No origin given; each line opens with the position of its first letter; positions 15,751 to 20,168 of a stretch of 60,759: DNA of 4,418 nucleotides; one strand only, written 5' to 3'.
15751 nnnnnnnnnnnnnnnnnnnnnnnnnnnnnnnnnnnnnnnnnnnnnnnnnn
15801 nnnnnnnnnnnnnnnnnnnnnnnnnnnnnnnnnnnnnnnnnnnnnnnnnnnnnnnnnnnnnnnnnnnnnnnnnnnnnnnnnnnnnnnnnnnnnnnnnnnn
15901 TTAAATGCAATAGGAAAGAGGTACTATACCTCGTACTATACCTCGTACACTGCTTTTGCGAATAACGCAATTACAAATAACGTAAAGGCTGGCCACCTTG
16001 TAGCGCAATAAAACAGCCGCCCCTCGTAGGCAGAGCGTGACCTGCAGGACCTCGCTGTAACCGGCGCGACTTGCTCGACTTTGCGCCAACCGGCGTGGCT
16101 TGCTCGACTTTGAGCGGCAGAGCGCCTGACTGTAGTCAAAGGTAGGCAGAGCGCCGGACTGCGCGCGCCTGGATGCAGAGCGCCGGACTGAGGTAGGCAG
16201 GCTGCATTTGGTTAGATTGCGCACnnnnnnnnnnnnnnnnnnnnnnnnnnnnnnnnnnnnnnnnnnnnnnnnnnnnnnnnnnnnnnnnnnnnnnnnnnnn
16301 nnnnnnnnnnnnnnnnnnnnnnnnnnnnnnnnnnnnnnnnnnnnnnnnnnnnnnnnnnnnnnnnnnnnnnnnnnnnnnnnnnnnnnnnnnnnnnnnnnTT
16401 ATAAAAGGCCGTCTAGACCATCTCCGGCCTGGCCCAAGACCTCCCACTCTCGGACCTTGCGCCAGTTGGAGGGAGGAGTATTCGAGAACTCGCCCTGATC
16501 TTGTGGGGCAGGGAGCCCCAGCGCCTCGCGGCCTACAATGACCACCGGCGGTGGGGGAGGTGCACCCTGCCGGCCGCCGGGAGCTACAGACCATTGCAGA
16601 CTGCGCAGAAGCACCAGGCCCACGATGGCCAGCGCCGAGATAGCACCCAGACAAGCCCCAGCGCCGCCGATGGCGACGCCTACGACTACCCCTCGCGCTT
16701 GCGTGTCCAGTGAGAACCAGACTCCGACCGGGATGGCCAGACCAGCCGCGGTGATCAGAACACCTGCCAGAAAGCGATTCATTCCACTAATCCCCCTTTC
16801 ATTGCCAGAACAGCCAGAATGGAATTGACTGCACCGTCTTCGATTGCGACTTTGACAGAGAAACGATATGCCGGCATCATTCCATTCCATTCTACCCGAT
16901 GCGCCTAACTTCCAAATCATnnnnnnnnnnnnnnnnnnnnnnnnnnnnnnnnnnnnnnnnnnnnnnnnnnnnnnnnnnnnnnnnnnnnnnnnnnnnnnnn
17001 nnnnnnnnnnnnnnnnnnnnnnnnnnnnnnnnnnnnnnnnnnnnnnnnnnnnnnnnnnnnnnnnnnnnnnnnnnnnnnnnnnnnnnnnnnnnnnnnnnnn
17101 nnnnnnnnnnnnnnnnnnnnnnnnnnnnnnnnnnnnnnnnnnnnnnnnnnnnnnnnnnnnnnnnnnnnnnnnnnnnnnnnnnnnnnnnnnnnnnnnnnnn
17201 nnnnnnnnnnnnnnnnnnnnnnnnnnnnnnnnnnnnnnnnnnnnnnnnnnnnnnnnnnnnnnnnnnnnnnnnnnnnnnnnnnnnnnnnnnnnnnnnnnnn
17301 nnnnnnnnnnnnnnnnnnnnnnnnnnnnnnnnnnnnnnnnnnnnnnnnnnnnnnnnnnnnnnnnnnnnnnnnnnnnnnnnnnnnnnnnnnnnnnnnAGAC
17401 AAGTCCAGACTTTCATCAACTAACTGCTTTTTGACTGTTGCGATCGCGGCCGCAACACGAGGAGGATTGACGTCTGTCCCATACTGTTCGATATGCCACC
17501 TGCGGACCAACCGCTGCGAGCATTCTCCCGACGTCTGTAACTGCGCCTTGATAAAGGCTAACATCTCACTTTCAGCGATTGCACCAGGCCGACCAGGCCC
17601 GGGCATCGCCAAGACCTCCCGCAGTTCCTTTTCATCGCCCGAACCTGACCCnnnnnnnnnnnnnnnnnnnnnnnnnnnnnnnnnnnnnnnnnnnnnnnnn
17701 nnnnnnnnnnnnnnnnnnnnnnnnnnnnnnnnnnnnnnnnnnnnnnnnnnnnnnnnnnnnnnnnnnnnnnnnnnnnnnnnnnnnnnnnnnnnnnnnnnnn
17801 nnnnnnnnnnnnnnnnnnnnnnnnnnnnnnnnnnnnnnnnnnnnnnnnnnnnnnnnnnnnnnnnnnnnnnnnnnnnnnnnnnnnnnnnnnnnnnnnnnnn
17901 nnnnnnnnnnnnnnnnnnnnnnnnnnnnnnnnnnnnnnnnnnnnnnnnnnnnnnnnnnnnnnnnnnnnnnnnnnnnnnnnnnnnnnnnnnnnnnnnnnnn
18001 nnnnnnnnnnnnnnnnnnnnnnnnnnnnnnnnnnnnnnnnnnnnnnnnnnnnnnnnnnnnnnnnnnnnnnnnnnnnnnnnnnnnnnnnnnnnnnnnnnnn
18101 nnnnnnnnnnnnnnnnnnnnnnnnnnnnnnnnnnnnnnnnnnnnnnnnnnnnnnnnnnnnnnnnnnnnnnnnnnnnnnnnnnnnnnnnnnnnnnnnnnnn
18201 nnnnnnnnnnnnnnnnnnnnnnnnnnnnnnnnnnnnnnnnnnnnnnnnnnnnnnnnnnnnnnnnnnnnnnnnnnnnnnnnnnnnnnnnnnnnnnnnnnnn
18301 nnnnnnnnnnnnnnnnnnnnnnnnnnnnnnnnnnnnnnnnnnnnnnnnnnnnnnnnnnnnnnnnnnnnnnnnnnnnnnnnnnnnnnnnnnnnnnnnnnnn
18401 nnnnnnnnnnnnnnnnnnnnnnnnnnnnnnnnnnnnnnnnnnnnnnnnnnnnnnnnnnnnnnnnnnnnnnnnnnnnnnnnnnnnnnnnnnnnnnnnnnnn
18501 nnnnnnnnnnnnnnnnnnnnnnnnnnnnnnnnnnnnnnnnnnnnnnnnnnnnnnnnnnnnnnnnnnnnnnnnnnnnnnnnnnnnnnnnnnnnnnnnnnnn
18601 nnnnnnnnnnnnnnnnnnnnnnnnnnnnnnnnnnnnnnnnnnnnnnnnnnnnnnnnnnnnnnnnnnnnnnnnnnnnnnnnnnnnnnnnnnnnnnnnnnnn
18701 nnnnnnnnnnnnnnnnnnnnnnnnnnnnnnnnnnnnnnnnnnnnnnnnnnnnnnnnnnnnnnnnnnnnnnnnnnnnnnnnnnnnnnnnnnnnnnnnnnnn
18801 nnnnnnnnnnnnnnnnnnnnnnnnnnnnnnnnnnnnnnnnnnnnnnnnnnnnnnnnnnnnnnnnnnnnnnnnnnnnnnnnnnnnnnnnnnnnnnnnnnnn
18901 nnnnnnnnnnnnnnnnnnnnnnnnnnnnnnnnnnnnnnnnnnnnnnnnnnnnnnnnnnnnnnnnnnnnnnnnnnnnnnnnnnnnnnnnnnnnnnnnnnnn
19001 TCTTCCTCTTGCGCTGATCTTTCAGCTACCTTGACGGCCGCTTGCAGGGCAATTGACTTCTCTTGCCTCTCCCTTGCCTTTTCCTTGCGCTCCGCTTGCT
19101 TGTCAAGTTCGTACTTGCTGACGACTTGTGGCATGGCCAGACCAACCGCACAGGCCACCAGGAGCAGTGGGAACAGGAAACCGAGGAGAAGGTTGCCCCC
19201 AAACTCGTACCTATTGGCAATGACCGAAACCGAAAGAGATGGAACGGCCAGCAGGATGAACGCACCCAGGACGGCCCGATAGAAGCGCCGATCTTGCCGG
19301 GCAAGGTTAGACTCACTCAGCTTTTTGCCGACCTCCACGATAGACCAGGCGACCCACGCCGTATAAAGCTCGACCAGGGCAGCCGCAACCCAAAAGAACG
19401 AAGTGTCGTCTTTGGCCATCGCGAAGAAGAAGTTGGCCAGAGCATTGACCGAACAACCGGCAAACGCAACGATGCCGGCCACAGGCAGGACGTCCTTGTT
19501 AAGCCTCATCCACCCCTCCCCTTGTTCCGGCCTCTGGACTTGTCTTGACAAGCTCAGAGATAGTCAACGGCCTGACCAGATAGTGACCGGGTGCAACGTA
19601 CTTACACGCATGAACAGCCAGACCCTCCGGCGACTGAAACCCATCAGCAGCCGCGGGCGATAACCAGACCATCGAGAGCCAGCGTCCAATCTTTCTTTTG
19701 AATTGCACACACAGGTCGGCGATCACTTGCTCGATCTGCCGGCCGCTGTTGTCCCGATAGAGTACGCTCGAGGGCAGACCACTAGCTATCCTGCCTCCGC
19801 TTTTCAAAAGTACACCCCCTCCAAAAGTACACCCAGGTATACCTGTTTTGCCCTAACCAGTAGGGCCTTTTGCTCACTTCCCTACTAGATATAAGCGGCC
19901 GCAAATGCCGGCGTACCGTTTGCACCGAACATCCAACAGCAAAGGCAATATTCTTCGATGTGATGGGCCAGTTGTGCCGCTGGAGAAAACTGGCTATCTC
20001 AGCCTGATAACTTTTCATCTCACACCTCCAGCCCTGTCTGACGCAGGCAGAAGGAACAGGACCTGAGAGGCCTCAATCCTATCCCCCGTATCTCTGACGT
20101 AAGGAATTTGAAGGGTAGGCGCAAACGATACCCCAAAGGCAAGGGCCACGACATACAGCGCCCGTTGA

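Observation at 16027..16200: Noncoding block of ~29-bp periodic direct repeats next to the FtsK-like module (clt/parS/iteron-like)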

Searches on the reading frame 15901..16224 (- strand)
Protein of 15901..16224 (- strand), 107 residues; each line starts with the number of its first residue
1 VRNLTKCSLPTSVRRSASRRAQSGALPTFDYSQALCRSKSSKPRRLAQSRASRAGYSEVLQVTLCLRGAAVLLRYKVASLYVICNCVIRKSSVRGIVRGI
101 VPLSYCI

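Call 11: search_protein_families(library=pfam, proteins=[window:15901-16224:-], max_evalue=0.01)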
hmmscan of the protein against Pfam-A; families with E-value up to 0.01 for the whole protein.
window:15901-16224:- (107 aa): 0 families

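Call 12: search_protein_families(library=phrogs, proteins=[window:15901-16224:-], max_evalue=0.001)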
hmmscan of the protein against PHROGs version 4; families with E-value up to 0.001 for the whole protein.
window:15901-16224:- (107 aa): 0 families

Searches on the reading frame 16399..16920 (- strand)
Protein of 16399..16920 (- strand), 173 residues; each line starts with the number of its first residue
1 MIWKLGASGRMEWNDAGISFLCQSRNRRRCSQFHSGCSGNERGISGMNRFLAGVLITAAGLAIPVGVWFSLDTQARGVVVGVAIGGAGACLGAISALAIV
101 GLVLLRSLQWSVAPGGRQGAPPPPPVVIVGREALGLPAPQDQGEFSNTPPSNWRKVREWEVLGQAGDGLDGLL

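Call 11: search_protein_families(library=pfam, proteins=[window:16399-16920:-], max_evalue=0.01)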
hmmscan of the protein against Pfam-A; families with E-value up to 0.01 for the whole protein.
window:16399-16920:- (173 aa): 0 families

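Call 12: search_protein_families(library=phrogs, proteins=[window:16399-16920:-], max_evalue=0.001)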
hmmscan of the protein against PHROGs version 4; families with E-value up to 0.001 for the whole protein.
window:16399-16920:- (173 aa): 0 families

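Call 49: find_homologous_proteins(query=window:16399-16920:-, max_evalue=0.001)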
Query window:16399-16920:- (173 aa): 1 proteins with E <= 0.001 among 1458 candidates.
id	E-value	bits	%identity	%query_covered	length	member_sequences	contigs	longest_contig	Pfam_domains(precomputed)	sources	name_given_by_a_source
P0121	5.6e-74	266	100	73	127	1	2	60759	-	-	-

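Call 50: find_encoding_contigs(protein=P0121, flank=10000, max_places=4)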
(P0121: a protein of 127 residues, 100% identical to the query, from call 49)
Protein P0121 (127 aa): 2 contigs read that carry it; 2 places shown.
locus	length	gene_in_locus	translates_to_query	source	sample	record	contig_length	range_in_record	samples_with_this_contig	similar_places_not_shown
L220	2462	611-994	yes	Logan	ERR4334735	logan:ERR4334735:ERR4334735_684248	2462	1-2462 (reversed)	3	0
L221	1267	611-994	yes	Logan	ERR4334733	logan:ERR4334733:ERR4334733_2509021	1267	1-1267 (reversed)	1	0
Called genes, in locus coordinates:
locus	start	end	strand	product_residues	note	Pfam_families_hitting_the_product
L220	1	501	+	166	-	?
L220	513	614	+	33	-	-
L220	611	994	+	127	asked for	-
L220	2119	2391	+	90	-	-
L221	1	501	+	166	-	?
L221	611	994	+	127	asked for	-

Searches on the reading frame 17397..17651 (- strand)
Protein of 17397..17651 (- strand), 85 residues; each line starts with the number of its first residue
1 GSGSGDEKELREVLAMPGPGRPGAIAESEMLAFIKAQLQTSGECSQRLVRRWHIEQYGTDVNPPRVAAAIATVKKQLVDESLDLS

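Call 79: search_solved_structures(query=A3, max_evalue=10)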
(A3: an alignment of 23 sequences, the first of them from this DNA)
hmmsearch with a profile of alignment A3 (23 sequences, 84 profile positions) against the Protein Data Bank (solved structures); distinct sequences matched with E-value up to 10: 3.
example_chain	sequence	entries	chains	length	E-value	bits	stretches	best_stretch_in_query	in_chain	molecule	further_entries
8tha_A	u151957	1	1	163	0.38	13.6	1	4-36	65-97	Transcription factor ETV6,Activated CDC42 kinase 1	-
9g6k_LF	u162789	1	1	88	0.6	13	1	48-71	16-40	bL36m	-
1iuf_A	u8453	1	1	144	1.1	12.1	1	43-69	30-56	centromere abp1 protein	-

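Call 80: search_protein_families(library=pfam, alignment_id=A3, max_evalue=1)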
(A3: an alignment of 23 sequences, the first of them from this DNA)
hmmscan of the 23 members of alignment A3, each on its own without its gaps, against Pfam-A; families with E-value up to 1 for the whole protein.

A. member 1, seq(85 aa): 1 family
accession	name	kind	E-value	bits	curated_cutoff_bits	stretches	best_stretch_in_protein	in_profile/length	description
PF13565.12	HTH_32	-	0.052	14.5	33.7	1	16-66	20-69/73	Homeodomain-like domain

B. families by the number of members that match (of 23 scanned): 20 families
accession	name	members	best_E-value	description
PF18107.7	HTH_ABP1_N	6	0.013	Fission yeast centromere protein N-terminal domain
PF00538.25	Linker_histone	3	0.0067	linker histone H1 and H5 family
PF13565.12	HTH_32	3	0.015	Homeodomain-like domain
PF00376.29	MerR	2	0.019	MerR family regulatory protein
PF20229.3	ChrB_N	2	0.02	Protein ChrB, N-terminal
PF19916.4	VMAP-M0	1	0.025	vWA-MoxR associated protein middle region 0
PF13411.12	MerR_1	1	0.033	MerR HTH family regulatory protein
PF22055.1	MvaT_DBD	1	0.034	Bacterial xenogeneic silencer MvaT, C-terminal domain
PF21000.2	RMI1_N_N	1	0.039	RMI1, N-terminal helical domain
PF09957.15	VapB_antitoxin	1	0.042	Bacterial antitoxin of type II TA system, VapB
PF04873.18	EIN3_DNA-bd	1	0.06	Ethylene insensitive 3, DNA-binding domain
PF11208.13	DUF2992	1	0.095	Protein of unknown function (DUF2992)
PF13551.12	HTH_29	1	0.1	Winged helix-turn helix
PF01527.26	HTH_Tnp_1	1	0.12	Transposase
PF24111.1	DUF7386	1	0.14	Family of unknown function (DUF7386)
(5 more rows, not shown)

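Call 85: predict_structure(alignment_id=A3)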
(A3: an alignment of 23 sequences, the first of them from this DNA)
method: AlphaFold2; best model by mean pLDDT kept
length: 85 residues; sequences in the alignment: 23
mean_pLDDT: 77.0   pTM: 0.58
mean pLDDT of the five models: 77.0, 76.7, 75.8, 75.3, 74.5
residues with pLDDT >= 90: 37; 70-90: 19; 50-70: 20; < 50: 9
segments of 3 or more residues with pLDDT < 50: 1-3, 16-21
pLDDT, mean of each block of 10 residues (from residue 1): 50 50 68 92 92 91 90 89 67
secondary structure, 60 per line:
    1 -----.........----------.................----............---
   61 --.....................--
elements in order: H6-14 H25-41 H46-57 H63-83

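Call 88: fold_search(model_id=the predicted structure, library=pdb)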
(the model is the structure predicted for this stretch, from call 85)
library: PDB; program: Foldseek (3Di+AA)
matches with E <= 10: 152; with E <= 0.001: 0
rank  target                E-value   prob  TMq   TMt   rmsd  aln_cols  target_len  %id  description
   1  9vh1_E                3.9e-01  0.38  0.35  0.21   7.6        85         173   24  cryoEM structure of ptuA-ptuB complex in Retron-Eco7 anti-phage system (released 2025-12-03)
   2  9vh1_D                6.9e-01  0.23  0.33  0.20   7.6        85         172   24  cryoEM structure of ptuA-ptuB complex in Retron-Eco7 anti-phage system (released 2025-12-03)
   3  9u9y_B                8.9e-01  0.38  0.38  0.10   6.1        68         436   19  Cryo-EM structure of retron Ec78 effector complex (released 2025-12-10)
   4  9vhe_E                1.0e+00  0.20  0.33  0.11   7.0        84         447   20  cryoEM structure of retron-Eco7 complex (released 2025-12-31)
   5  9vhe_D                1.3e+00  0.16  0.32  0.11   7.1        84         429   18  cryoEM structure of retron-Eco7 complex (released 2025-12-31)
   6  3j79_b                1.4e+00  0.20  0.34  0.32   6.2        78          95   15  Cryo-EM structure of the Plasmodium falciparum 80S ribosome bound to the anti-protozoan drug emetine, large subunit (released 2014-07-16)
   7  9nnb_F                1.4e+00  0.14  0.31  0.09   7.4        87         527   23  Cryo-EM structure of the Retron Ec78 complex, PtuA:PtuB:RT (4:2:1) (released 2025-10-08)
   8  2hzd_MODEL_1_A        1.6e+00  0.33  0.43  0.44   6.4        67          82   10  NMR structure of the DNA-binding TEA domain and insights into TEF-1 function (released 2006-10-24)
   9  6c0f_i                1.7e+00  0.20  0.36  0.36   7.1        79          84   15  Yeast nucleolar pre-60S ribosomal subunit (state 2) (released 2018-03-14)
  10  9vhl_D                1.8e+00  0.18  0.33  0.10   6.1        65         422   22  cryoEM structure of retron-Eco7 complex (form II) (released 2026-01-07)
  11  6zj3_Lf               1.9e+00  0.07  0.23  0.14  14.2       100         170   16  Cryo-EM structure of the highly atypical cytoplasmic ribosome of Euglena gracilis (released 2020-10-07)
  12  9a0q_MODEL_1_A        2.2e+00  0.28  0.41  0.40   5.6        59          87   17  Integrative structure of transcriptional enhancer factor TEF-1 (released 2020-12-17)
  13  8xje_A                2.4e+00  0.25  0.35  0.22   3.7        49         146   22  Crystal structure of the YqeY protein from Campylobacter jejuni (released 2024-05-22)
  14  7xvl_o                2.4e+00  0.15  0.34  0.36   4.0        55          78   18  Crystal Structure of Nucleosome-H1.0 Linker Histone Assembly (sticky-169an DNA fragment) (released 2023-05-24)
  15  2oxl_A                2.4e+00  0.12  0.28  0.35   6.8        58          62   16  Structure and Function of the E. coli Protein YmgB: a Protein Critical for Biofilm Formation and Acid Resistance (released 2007-10-30)
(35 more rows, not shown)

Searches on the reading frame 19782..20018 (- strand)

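Call 89: search_protein_families(library=pfam, proteins=[window:19782-20018:-], max_evalue=0.01)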
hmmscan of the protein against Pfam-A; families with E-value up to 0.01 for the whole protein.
window:19782-20018:- (78 aa): 3 families
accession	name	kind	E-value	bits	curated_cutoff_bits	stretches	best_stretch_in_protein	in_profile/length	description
PF08279.18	HTH_11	-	0.0012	19.1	25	1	7-42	4-39/55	HTH domain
PF12840.13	HTH_20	-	0.002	18.5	27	1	16-43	16-43/51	Helix-turn-helix domain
PF02796.21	HTH_7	-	0.0061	17.1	23.8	1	4-39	6-42/45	Helix-turn-helix domain of resolvase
